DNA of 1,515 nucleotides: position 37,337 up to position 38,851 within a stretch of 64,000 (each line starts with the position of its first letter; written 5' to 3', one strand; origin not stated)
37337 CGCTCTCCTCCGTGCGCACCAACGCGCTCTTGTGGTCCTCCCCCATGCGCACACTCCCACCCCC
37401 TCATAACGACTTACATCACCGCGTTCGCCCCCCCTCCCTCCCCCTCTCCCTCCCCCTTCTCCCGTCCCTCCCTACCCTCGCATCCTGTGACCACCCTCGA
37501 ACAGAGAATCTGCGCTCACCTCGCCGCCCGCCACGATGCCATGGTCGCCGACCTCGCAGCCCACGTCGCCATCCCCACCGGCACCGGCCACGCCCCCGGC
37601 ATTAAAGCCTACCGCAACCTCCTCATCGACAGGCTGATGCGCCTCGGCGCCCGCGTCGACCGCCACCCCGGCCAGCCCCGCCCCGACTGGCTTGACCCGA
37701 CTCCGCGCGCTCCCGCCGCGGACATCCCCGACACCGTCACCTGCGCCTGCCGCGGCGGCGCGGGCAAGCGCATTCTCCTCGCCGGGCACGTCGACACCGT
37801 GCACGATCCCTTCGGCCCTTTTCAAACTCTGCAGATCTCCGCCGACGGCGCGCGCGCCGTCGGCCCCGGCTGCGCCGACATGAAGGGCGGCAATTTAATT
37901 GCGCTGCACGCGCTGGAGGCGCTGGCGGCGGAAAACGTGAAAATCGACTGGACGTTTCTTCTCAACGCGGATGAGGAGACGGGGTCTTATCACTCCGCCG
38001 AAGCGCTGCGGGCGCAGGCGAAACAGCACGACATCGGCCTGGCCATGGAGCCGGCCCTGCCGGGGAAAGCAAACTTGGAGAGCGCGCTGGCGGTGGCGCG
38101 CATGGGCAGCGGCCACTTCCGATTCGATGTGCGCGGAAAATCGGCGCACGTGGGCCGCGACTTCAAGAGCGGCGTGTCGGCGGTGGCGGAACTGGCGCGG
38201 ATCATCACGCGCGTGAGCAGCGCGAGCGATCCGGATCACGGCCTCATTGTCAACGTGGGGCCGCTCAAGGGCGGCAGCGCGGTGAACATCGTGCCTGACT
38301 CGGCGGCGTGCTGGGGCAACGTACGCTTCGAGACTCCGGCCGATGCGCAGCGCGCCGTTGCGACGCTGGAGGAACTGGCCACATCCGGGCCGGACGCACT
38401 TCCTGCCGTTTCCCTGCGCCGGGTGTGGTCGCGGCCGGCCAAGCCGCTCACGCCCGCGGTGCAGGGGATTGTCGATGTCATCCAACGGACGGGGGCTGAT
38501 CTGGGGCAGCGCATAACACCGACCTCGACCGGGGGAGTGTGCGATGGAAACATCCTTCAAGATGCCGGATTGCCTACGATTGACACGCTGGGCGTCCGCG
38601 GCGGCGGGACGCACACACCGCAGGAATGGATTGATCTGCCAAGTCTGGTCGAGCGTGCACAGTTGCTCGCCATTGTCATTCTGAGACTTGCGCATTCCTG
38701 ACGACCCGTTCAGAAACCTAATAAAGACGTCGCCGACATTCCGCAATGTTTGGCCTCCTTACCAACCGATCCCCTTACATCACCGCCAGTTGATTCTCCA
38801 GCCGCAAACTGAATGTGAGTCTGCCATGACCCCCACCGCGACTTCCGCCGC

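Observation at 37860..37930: Point-like reversal of strand composition (C-rich to G-rich) inside an intact ORF, centred on an AT-rich palindrome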

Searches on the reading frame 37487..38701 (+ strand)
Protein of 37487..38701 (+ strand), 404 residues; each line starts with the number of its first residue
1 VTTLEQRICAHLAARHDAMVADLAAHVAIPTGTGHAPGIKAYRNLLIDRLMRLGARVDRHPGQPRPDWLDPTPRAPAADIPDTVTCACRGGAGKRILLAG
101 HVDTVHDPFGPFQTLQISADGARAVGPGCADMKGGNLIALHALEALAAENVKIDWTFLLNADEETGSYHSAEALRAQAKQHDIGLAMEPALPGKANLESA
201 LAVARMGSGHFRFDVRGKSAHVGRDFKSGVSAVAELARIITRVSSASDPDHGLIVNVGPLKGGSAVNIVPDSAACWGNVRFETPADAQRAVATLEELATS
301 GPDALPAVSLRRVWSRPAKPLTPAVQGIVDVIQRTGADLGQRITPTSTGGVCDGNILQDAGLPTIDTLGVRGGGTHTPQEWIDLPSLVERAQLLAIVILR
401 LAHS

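Call 7: find_encoding_contigs(protein=window:37487-38701:+, flank=10000, max_places=10)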
Protein window:37487-38701:+ (404 aa): no gene with exactly this product is on record in the collection.

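Call 8: search_protein_families(library=pfam, proteins=[window:37487-38701:+])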
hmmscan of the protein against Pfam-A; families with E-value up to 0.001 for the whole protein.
window:37487-38701:+ (404 aa): 3 families
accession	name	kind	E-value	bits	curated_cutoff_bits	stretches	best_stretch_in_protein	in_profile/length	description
PF01546.33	Peptidase_M20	-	1.3e-22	81.2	24.6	1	97-399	1-205/206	Peptidase family M20/M25/M40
PF07687.19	M20_dimer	-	6.3e-16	58.7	21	1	204-299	2-100/107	Peptidase dimerisation domain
PF04389.22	Peptidase_M28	-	0.00015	22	21.3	1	89-187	7-90/193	Peptidase family M28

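Call 9: find_related_loci(query=window:37487-38701:+, collection=genome_contigs, flank=10000)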
Query window:37487-38701:+ (404 aa) in genome_contigs; peptide patterns used: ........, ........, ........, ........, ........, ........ (x = any residue, [..] = any of these).
127 stretches matched a pattern; 40 encode a relative of the query (tblastn E <= 1e-3); 40 distinct loci.
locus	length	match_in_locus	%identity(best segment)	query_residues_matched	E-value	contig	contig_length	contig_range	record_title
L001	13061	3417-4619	53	1-404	5e-129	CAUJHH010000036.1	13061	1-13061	MAG: Planctomycetota bacterium isolate KLAP126 genome assembly, contig: KLAP126_477586, whole genome shotgun sequence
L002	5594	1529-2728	57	1-402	2e-128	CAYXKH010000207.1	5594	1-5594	MAG TPA_asm: uncultured Isosphaeraceae bacterium isolate SRP128246_co1_303 genome assembly, contig: NODE_40542_length_55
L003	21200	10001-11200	54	1-403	7e-127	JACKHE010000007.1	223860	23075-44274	MAG: Phycisphaeraceae bacterium isolate HK-STAS-PLAN-10 HK-STAS-PLAN-10_7, whole genome shotgun sequence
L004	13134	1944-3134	53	1-401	5e-123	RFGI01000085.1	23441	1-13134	MAG: Planctomycetota bacterium isolate J020 k99_390109, whole genome shotgun sequence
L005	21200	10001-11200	50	1-403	4e-120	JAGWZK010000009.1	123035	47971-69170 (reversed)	MAG: Planctomycetota bacterium isolate REEB511 contig-150_156, whole genome shotgun sequence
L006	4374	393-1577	50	1-403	1e-120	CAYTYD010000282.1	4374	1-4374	MAG TPA_asm: uncultured Phycisphaeraceae bacterium isolate SRP189682_co2_274 genome assembly, contig: NODE_49273_length_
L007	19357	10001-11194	51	1-402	7e-119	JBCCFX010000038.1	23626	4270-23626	MAG: Planctomycetota bacterium isolate P01_B01_bin.3 k141_653943_length_23626_cov_21.0307, whole genome shotgun sequence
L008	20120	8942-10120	54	5-402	1e-117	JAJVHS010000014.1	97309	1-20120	MAG: Phycisphaerales bacterium isolate Bin_122_1R c_000000001001, whole genome shotgun sequence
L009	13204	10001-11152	52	1-392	1e-116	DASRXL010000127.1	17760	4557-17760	MAG TPA_asm: Phycisphaerales bacterium isolate SMAG_U12108 k141_356604, whole genome shotgun sequence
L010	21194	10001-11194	50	1-400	1e-112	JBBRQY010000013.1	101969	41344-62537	MAG: Phycisphaerales bacterium isolate metawrap_la1_85 W_la1_85_k141_2203421L_101969_cov_20.5648, whole genome shotgun s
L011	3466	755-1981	47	1-401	2e-113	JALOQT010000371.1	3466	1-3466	MAG: Phycisphaerales bacterium isolate Prado162 scaffold_212837, whole genome shotgun sequence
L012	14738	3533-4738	49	1-392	1e-110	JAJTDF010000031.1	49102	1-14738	MAG: Planctomycetaceae bacterium isolate 53600_E7 Sample_53600_scaffold_153, whole genome shotgun sequence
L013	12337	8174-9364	49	1-400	2e-110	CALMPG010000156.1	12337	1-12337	MAG TPA_asm: uncultured Phycisphaerales bacterium isolate SRR2107171_bin.49_CONCOCT_v1.1_MAG genome assembly, contig: ER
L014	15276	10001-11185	49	1-403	3e-110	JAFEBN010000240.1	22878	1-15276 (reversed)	MAG: Planctomycetota bacterium isolate SZAS-1 LIN-657__240__length-22878, whole genome shotgun sequence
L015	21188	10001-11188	51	5-404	8e-110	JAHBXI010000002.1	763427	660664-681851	MAG: Phycisphaeraceae bacterium isolate ACE_PLA10 PLA10_2, whole genome shotgun sequence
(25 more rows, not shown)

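Call 26: find_related_loci(query=window:37487-38701:+, collection=metagenome_contigs, flank=10000)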
Query window:37487-38701:+ (404 aa) in metagenome_contigs; peptide patterns used: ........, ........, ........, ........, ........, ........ (x = any residue, [..] = any of these).
175 stretches matched a pattern; 25 encode a relative of the query (tblastn E <= 1e-3); 25 distinct loci.
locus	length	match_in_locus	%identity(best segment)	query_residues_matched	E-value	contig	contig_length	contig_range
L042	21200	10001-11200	57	1-402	2e-128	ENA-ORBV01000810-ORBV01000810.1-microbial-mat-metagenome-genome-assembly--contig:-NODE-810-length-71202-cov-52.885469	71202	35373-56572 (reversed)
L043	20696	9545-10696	52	1-392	5e-117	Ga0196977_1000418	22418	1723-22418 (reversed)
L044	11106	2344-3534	49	1-400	9e-111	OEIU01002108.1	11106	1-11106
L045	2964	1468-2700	47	1-402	9e-106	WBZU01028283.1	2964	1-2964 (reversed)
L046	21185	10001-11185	45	1-403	3e-100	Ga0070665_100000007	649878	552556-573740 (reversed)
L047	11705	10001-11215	28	1-401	1e-31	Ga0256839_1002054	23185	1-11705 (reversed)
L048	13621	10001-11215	28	1-401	9e-32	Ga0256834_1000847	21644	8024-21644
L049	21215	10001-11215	28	1-401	2e-31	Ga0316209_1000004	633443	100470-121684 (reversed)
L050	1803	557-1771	28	1-401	2e-30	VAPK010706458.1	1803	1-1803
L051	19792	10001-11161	54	15-400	1e-114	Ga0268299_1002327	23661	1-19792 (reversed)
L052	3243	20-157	89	347-392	1e-20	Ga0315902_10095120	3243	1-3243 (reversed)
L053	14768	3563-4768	49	1-392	5e-111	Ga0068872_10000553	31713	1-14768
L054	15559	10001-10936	28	78-401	6e-17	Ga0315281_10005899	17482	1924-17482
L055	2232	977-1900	28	79-398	4e-11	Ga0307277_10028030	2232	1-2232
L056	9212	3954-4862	29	88-401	1e-10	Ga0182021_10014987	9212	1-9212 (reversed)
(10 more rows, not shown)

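Call 27: find_homologous_proteins(query=window:37487-38701:+, max_evalue=1e-60)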
Query window:37487-38701:+ (404 aa): 1640 proteins with E <= 1e-60 among 8000 candidates; the best 120 are listed.
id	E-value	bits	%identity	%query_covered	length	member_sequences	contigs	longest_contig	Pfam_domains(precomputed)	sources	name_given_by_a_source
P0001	6.1e-254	860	100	96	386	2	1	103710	PF01546.34,PF07687.20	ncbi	-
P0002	4.5e-176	604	67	100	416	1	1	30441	PF01546.34,PF07687.20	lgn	-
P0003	8.2e-144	498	59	100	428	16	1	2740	PF01546.34,PF07687.20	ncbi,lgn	-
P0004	5.6e-140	485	56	96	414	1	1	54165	PF01546.34,PF07687.20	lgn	-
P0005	8.5e-139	481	58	97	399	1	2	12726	PF01546.34,PF07687.20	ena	-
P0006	1.6e-135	470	57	100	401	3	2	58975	PF01546.34,PF07687.20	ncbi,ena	-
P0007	1.4e-134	467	57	100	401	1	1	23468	PF01546.34,PF07687.20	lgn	-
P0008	2.7e-134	466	57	100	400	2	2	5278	PF01546.34,PF07687.20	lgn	-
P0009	4.3e-134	466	55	96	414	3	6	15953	PF01546.34,PF07687.20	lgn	-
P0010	6.5e-134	465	56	100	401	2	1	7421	PF01546.34,PF07687.20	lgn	-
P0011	8.7e-134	465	54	100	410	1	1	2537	PF01546.34,PF07687.20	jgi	jgi:glutamate carboxypeptidase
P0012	1.2e-133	464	55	100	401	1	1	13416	PF01546.34,PF07687.20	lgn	-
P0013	1.6e-133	464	55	100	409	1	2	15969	PF01546.34,PF07687.20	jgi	jgi:glutamate carboxypeptidase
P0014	3.3e-133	463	56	99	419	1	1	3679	PF01546.34,PF07687.20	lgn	-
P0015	6.8e-133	462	54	100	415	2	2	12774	PF01546.34,PF07687.20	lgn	-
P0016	1.2e-132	461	57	100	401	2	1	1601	PF01546.34,PF07687.20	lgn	-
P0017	1.5e-132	460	58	100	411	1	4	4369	PF01546.34,PF07687.20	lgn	-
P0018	1.9e-132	460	56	100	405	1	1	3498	PF01546.34,PF07687.20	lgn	-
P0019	2.0e-132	460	56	99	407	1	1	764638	PF01546.34,PF07687.20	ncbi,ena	-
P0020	2.0e-132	460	53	97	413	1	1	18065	PF01546.34,PF04389.23,PF07687.20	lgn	-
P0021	4.6e-132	459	56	99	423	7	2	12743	PF01546.34,PF07687.20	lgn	-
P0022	1.1e-131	458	58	95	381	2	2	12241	PF01546.34,PF07687.20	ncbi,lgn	-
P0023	1.6e-131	457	57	95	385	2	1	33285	PF01546.34,PF07687.20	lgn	-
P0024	2.5e-131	456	55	100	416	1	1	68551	PF01546.34,PF07687.20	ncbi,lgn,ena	-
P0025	3.3e-131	456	57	100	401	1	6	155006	PF01546.34,PF07687.20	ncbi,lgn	-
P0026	5.3e-131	455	53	97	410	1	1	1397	PF01546.34,PF07687.20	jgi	-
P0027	5.6e-131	455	54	100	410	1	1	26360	PF01546.34,PF07687.20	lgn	-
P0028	3.1e-130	453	54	97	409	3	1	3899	PF01546.34,PF07687.20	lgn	-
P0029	4.6e-130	452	58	95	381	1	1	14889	PF01546.34,PF07687.20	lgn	-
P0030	1.7e-129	450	54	99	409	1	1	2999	PF01546.34,PF04389.23,PF07687.20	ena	-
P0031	2.0e-129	450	56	100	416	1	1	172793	PF01546.34,PF07687.20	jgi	-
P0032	2.1e-129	450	55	100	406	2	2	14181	PF01546.34,PF07687.20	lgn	-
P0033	2.5e-129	450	55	100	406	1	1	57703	PF01546.34,PF07687.20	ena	-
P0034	3.9e-129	449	55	100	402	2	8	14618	PF01546.34,PF07687.20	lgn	-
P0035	4.1e-129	449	53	100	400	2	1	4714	PF01546.34,PF07687.20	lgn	-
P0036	5.6e-129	449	54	100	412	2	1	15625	PF01546.34,PF07687.20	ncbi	ncbi:MAG: hydrolase [Phycisphaerales bacterium]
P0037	6.5e-129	448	54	99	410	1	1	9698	PF01546.34,PF07687.20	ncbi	-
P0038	9.0e-129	448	56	99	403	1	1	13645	PF01546.34,PF07687.20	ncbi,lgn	-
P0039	9.4e-129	448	53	100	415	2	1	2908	PF01546.34,PF07687.20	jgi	jgi:glutamate carboxypeptidase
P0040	1.2e-128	448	53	100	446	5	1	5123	PF01546.34,PF04389.23,PF07687.20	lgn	-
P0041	1.4e-128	447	52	100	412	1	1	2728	PF01546.34,PF07687.20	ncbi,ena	-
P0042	3.5e-128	446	54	99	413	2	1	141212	PF01546.34,PF04389.23,PF07687.20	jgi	-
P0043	3.8e-128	446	54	97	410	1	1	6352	PF01546.34,PF07687.20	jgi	jgi:glutamate carboxypeptidase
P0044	5.2e-128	445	53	100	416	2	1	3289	PF01546.34,PF07687.20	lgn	-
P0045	5.6e-128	445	56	92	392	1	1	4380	PF01546.34,PF07687.20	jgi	jgi:glutamate carboxypeptidase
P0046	1.6e-127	444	53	99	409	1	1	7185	PF01546.34,PF07687.20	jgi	-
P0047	1.7e-127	444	55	99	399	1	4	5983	PF01546.34,PF07687.20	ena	-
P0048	1.8e-127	444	53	95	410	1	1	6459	PF01546.34,PF07687.20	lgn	-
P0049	2.1e-127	443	55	99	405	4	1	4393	PF01546.34,PF07687.20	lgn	-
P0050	4.4e-127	442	56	97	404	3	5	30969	PF01546.34,PF07687.20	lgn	-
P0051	4.6e-127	442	54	100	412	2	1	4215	PF01546.34,PF07687.20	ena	-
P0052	7.1e-127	442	53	100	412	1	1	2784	PF01546.34,PF07687.20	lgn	-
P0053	7.4e-127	442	55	100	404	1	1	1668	PF01546.34,PF07687.20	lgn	-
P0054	9.7e-127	441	52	100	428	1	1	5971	PF01546.34,PF07687.20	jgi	jgi:glutamate carboxypeptidase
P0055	1.1e-126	441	57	95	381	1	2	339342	PF01546.34,PF07687.20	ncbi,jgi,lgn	-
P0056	1.1e-126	441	54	99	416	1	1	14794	PF01546.34,PF07687.20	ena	-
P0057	1.4e-126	441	55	99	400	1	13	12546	PF01546.34,PF07687.20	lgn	-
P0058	1.5e-126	441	56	96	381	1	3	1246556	PF01546.34,PF07687.20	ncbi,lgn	-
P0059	1.6e-126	441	56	100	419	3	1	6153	PF01546.34,PF07687.20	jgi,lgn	-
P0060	2.2e-126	440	54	99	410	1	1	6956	PF01546.34,PF07687.20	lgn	-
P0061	2.3e-126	440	56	95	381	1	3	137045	PF01546.34,PF07687.20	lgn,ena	-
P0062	2.6e-126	440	52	100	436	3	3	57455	PF01546.34,PF07687.20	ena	-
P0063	3.3e-126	440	52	100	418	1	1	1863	PF01546.34,PF07687.20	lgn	-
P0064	4.6e-126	439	54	96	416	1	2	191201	PF01546.34,PF07687.20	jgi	jgi:glutamate carboxypeptidase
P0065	4.9e-126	439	52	97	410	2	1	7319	PF01546.34,PF04389.23,PF07687.20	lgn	-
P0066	5.1e-126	439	53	99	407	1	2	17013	PF01546.34,PF07687.20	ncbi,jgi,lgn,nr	ncbi:MAG: M20 family peptidase [Planctomycetota bacterium]|nr:MAG: M20 family peptidase [Planctomyce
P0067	5.3e-126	439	53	100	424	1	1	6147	PF01546.34,PF07687.20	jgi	jgi:glutamate carboxypeptidase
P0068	5.5e-126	439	54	99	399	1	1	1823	PF01546.34,PF07687.20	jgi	jgi:glutamate carboxypeptidase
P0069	5.8e-126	439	53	99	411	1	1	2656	PF01546.34,PF07687.20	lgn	-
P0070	6.5e-126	439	54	97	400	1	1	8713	PF01546.34,PF07687.20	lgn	-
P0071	6.7e-126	439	53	100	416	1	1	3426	PF01546.34,PF07687.20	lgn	-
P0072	7.4e-126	438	53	100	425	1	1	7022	PF01546.34,PF07687.20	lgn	-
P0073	1.0e-125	438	53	99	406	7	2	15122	PF01546.34,PF04389.23,PF07687.20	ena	-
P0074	1.0e-125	438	53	100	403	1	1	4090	PF01546.34,PF04389.23,PF07687.20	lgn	-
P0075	1.0e-125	438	55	100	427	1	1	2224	PF01546.34,PF07687.20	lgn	-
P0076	1.1e-125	438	53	100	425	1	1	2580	PF01546.34,PF07687.20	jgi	jgi:glutamate carboxypeptidase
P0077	1.1e-125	438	55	99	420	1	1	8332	PF01546.34,PF07687.20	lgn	-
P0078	1.1e-125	438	54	100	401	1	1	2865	PF01546.34,PF07687.20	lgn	-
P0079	1.1e-125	438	52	100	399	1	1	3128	PF01546.34,PF07687.20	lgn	-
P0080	1.2e-125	438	52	99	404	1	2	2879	PF01546.34,PF07687.20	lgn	-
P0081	1.3e-125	438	53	100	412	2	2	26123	PF01546.34,PF07687.20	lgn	-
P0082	1.3e-125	438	53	100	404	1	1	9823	PF01546.34,PF07687.20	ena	-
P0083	1.4e-125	438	52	100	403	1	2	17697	PF01546.34,PF07687.20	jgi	jgi:glutamate carboxypeptidase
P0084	1.9e-125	437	54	100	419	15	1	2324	PF01546.34,PF07687.20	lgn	-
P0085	2.0e-125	437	53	99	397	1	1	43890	PF01546.34,PF07687.20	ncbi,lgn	-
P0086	2.1e-125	437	53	100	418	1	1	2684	PF01546.34,PF07687.20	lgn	-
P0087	2.8e-125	437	54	100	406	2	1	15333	PF01546.34,PF07687.20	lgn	-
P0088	2.8e-125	436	52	100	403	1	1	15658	PF01546.34,PF07687.20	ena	-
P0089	3.0e-125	436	53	99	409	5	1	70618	PF01546.34,PF07687.20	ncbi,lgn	-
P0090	4.1e-125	436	55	98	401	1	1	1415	PF01546.34,PF07687.20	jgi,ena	-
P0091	4.3e-125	436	56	99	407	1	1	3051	PF01546.34,PF07687.20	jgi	jgi:glutamate carboxypeptidase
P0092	4.5e-125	436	53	100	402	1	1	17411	PF01546.34,PF07687.20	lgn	-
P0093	4.7e-125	436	51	99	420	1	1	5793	PF01546.34,PF07687.20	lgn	-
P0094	4.9e-125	436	53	99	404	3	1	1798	PF01546.34,PF07687.20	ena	-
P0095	6.0e-125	435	53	99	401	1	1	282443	PF01546.34,PF07687.20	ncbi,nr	ncbi:MAG: M20/M25/M40 family metallo-hydrolase [Phycisphaerales bacterium]|nr:M20/M25/M40 family met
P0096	7.7e-125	435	53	100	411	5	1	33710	PF01546.34,PF07687.20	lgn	-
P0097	8.2e-125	435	52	100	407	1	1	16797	PF01546.34,PF07687.20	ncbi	-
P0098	8.4e-125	435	51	100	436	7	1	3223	PF01546.34,PF07687.20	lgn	-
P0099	9.2e-125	435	55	98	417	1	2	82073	PF01546.34,PF07687.20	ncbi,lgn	ncbi:MAG: M20/M25/M40 family metallo-hydrolase [Phycisphaerales bacterium]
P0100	1.0e-124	435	53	99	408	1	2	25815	PF01546.34,PF04389.23,PF07687.20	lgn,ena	-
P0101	1.0e-124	435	52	100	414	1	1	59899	PF01546.34,PF07687.20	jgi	jgi:glutamate carboxypeptidase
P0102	1.1e-124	435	55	93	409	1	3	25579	PF01546.34,PF07687.20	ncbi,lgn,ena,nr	ncbi:MAG TPA: carboxypeptidase [Phycisphaerales bacterium]|nr:carboxypeptidase [Phycisphaerales bact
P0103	1.2e-124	434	53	97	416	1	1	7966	PF01546.34,PF07687.20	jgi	jgi:glutamate carboxypeptidase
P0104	1.3e-124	434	53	99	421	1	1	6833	PF01546.34,PF07687.20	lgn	-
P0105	1.3e-124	434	52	99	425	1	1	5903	PF01546.34,PF07687.20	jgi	jgi:glutamate carboxypeptidase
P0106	1.4e-124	434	55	99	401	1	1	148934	PF01546.34,PF07687.20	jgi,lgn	jgi:glutamate carboxypeptidase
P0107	1.4e-124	434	56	96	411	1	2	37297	PF01546.34,PF07687.20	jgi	-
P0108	1.4e-124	434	52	100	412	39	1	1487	PF01546.34,PF07687.20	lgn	-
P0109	1.4e-124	434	55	99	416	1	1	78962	PF01546.34,PF07687.20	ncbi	ncbi:MAG: M20/M25/M40 family metallo-hydrolase [Phycisphaerales bacterium]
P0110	1.8e-124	434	53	97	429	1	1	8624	PF01546.34,PF07687.20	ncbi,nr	ncbi:MAG: M20/M25/M40 family metallo-hydrolase [Planctomycetes bacterium]|nr:M20/M25/M40 family meta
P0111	1.9e-124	434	55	98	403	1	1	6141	PF01546.34,PF07687.20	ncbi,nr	ncbi:MAG: M20/M25/M40 family metallo-hydrolase [Phycisphaerales bacterium]|nr:M20/M25/M40 family met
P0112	2.6e-124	433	53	100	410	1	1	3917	PF01546.34,PF07687.20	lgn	-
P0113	2.9e-124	433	51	100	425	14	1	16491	PF01546.34,PF07687.20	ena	-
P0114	3.0e-124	433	53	99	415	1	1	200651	PF01546.34,PF07687.20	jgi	jgi:glutamate carboxypeptidase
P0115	3.7e-124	433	53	100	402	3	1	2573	PF01546.34,PF07687.20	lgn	-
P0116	3.8e-124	433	52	100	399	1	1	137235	PF01546.34,PF07687.20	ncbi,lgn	-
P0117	4.2e-124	433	53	99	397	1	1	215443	PF01546.34,PF07687.20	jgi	-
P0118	4.3e-124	433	53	100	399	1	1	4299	PF01546.34,PF07687.20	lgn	-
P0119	5.3e-124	432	53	100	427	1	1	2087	PF01546.34,PF07687.20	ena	-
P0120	5.5e-124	432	55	96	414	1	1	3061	PF01546.34,PF07687.20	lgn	-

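Call 28: find_encoding_contigs(protein=P0001, flank=10000, max_places=6)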
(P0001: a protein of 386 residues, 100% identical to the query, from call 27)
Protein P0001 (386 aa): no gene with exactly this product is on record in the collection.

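Call 29: find_encoding_contigs(protein=P0002, flank=10000, max_places=6)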
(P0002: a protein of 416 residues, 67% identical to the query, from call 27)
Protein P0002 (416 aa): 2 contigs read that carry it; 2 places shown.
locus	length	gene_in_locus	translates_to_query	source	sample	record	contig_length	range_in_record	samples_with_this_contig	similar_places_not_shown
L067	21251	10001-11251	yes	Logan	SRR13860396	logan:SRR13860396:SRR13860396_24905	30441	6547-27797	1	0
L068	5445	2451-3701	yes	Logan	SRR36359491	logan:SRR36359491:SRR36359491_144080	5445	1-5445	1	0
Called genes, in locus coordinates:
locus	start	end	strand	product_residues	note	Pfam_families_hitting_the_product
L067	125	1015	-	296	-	PF00702:Hydrolase (faint), PF05116:S6PP (faint), PF08282:Hydrolase_3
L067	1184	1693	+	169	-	-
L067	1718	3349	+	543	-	PF00939:Na_sulph_symp, PF03600:CitMHS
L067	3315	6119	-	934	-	PF18961:DUF5703_N, PF13385:Laminin_G_3, PF22124:Glyco_hydro_95_cat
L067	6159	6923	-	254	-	PF01510:Amidase_2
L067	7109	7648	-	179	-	-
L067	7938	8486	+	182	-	PF02542:YgbB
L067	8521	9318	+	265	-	PF13328:HD_4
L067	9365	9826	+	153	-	PF00472:RF-1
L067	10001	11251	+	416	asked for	PF01546:Peptidase_M20, PF07687:M20_dimer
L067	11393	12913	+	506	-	PF00202:Aminotran_3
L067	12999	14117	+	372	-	PF04958:AstA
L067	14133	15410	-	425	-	PF05496:RuvB_N, PF13191:AAA_16 (faint), PF20720:nSTAND3 (weak), PF00004:AAA, PF07728:AAA_5, PF13173:AAA_14 (weak), PF16193:AAA_assoc_2, PF12002:MgsA_C, +2 more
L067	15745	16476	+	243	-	PF22904:NOMO1-like_2nd (faint), PF13715:CarbopepD_reg_2 (faint), PF14686:fn3_3 (weak), PF13620:CarboxypepD_reg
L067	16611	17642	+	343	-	PF02790:COX2_TM, PF00116:COX2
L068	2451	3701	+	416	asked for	PF01546:Peptidase_M20, PF07687:M20_dimer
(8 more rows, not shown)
